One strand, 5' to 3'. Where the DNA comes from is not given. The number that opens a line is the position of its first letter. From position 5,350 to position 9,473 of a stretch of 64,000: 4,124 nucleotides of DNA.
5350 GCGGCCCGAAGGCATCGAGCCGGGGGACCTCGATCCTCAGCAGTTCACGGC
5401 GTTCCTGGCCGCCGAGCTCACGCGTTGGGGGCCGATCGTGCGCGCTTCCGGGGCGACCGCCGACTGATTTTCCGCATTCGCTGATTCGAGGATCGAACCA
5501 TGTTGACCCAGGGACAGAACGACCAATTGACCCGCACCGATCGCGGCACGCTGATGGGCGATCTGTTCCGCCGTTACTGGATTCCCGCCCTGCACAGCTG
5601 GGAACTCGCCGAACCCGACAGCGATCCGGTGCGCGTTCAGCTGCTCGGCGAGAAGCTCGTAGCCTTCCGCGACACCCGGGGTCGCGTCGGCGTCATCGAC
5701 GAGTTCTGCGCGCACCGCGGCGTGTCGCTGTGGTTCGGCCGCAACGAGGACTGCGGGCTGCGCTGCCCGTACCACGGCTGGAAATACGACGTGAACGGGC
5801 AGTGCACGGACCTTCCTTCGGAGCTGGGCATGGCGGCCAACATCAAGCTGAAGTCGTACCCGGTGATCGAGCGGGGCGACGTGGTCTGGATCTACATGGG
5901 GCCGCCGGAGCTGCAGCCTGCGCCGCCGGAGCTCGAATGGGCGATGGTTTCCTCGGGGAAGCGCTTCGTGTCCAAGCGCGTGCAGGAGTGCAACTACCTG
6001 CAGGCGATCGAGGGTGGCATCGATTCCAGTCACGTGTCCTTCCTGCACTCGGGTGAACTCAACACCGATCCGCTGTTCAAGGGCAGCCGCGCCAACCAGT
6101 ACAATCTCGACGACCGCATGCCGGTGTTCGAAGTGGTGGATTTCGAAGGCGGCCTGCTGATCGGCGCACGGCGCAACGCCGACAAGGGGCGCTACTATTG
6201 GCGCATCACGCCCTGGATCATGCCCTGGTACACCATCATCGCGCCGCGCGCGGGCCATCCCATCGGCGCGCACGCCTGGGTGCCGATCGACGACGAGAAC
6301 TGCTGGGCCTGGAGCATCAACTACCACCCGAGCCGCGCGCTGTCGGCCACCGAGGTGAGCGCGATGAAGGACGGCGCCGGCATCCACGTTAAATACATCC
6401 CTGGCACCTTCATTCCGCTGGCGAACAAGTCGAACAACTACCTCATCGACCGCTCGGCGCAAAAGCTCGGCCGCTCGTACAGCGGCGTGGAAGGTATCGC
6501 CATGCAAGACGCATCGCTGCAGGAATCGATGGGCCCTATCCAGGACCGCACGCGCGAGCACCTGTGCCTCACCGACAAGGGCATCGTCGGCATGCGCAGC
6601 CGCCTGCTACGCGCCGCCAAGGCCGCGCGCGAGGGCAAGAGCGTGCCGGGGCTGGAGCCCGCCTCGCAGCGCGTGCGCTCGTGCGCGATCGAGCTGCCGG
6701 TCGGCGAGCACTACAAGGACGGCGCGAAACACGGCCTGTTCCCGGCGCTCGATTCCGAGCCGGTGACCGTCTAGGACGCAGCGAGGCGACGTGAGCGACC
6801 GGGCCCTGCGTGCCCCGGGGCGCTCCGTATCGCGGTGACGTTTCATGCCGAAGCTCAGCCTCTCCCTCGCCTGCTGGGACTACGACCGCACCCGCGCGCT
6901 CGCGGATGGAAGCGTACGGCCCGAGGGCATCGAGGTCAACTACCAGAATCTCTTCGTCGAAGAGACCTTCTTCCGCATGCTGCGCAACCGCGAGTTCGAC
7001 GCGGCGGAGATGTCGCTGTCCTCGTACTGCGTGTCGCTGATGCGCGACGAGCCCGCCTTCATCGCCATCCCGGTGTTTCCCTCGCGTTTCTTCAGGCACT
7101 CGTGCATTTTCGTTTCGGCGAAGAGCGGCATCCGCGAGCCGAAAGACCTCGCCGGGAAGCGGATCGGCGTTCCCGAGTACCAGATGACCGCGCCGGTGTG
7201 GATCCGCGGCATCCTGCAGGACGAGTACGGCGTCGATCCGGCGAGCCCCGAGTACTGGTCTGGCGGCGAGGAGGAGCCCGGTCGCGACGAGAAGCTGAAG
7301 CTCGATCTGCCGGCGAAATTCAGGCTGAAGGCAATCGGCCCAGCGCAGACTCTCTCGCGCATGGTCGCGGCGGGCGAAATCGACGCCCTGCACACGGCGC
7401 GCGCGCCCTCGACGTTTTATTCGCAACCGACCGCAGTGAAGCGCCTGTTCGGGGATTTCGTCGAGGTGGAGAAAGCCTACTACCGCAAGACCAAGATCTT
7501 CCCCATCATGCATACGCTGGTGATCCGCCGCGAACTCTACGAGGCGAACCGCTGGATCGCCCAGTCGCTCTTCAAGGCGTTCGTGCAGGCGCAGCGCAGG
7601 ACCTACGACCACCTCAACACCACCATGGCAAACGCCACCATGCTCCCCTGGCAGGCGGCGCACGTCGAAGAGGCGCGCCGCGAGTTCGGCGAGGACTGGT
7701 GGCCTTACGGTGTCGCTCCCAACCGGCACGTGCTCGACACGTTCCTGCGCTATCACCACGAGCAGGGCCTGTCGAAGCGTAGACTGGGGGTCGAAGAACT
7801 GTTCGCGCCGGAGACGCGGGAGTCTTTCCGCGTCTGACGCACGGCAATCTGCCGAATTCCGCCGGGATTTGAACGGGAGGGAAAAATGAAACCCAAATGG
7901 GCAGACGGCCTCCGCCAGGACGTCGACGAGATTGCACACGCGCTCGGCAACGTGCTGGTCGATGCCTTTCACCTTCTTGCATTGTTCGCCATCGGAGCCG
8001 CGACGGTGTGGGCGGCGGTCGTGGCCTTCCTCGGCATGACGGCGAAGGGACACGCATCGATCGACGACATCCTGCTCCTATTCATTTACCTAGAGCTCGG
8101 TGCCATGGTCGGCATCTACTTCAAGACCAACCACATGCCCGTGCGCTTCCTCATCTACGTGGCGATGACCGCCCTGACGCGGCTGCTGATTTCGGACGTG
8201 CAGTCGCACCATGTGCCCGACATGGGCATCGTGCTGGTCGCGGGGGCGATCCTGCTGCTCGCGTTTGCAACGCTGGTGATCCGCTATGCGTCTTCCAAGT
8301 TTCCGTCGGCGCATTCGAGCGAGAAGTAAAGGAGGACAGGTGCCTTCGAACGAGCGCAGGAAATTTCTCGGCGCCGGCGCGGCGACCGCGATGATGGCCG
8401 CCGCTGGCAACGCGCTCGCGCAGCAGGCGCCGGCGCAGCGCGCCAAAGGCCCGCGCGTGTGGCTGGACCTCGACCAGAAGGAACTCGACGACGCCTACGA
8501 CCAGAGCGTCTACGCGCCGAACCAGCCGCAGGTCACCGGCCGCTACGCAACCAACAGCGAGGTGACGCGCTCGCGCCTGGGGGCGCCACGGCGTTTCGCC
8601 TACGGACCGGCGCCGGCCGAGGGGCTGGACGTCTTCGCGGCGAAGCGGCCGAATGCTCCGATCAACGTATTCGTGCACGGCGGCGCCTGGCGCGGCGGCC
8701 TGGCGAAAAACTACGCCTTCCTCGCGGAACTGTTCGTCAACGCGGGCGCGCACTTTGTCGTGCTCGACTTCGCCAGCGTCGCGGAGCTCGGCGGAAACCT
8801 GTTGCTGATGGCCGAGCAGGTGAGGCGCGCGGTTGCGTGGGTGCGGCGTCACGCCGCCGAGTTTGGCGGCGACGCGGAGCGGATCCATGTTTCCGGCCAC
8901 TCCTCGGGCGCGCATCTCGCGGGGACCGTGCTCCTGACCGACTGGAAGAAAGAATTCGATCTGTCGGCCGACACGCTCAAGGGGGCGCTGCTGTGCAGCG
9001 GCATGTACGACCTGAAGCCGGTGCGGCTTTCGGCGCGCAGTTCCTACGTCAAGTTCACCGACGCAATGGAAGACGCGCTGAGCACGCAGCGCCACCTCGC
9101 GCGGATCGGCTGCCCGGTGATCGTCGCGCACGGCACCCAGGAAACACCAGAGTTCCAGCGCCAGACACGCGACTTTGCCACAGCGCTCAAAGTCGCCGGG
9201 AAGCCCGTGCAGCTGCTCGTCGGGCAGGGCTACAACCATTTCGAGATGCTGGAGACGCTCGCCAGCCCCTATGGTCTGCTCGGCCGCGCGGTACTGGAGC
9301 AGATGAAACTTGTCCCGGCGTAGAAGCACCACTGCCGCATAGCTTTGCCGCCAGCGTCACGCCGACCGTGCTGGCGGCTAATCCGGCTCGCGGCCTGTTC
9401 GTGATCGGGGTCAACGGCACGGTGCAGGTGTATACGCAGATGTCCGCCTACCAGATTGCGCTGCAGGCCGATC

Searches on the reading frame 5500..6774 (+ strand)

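Call 49: search_protein_families(library=pfam, max_evalue=0.00001, proteins=[window:5500-6774:+])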
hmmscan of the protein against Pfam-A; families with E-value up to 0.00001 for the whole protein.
window:5500-6774:+ (424 aa): 2 families
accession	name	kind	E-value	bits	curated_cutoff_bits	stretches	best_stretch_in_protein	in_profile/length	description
PF19301.5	LigXa_C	-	8e-33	114.3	27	1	132-385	2-258/304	LigXa C-terminal domain like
PF00355.32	Rieske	-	3.8e-19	68.8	20.3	1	27-109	2-82/88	Rieske [2Fe-2S] domain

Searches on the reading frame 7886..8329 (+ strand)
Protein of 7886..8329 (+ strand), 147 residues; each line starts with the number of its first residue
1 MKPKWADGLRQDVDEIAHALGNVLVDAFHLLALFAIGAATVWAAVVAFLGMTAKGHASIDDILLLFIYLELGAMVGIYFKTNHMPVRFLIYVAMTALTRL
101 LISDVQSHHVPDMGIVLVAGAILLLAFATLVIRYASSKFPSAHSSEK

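Call 49: search_protein_families(library=pfam, max_evalue=0.00001, proteins=[window:7886-8329:+])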
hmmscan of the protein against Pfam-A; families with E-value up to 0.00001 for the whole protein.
window:7886-8329:+ (147 aa): 1 family
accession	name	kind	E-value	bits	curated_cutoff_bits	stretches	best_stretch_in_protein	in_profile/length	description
PF06146.17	PsiE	-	4.2e-21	75.8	23.9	1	29-136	3-121/122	Phosphate-starvation-inducible E family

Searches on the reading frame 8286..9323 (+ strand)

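Call 49: search_protein_families(library=pfam, max_evalue=0.00001, proteins=[window:8286-9323:+])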
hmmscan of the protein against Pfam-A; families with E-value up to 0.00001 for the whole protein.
window:8286-9323:+ (345 aa): 3 families
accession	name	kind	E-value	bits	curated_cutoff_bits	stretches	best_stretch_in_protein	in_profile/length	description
PF20434.5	BD-FAE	-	1.4e-15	57.9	26.8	1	118-228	5-119/215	BD-FAE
PF07859.19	Abhydrolase_3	-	4.7e-12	46.6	25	1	128-251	2-120/210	alpha/beta hydrolase fold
PF00135.34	COesterase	-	5.8e-11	42.5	27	1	114-223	88-208/515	Carboxylesterase family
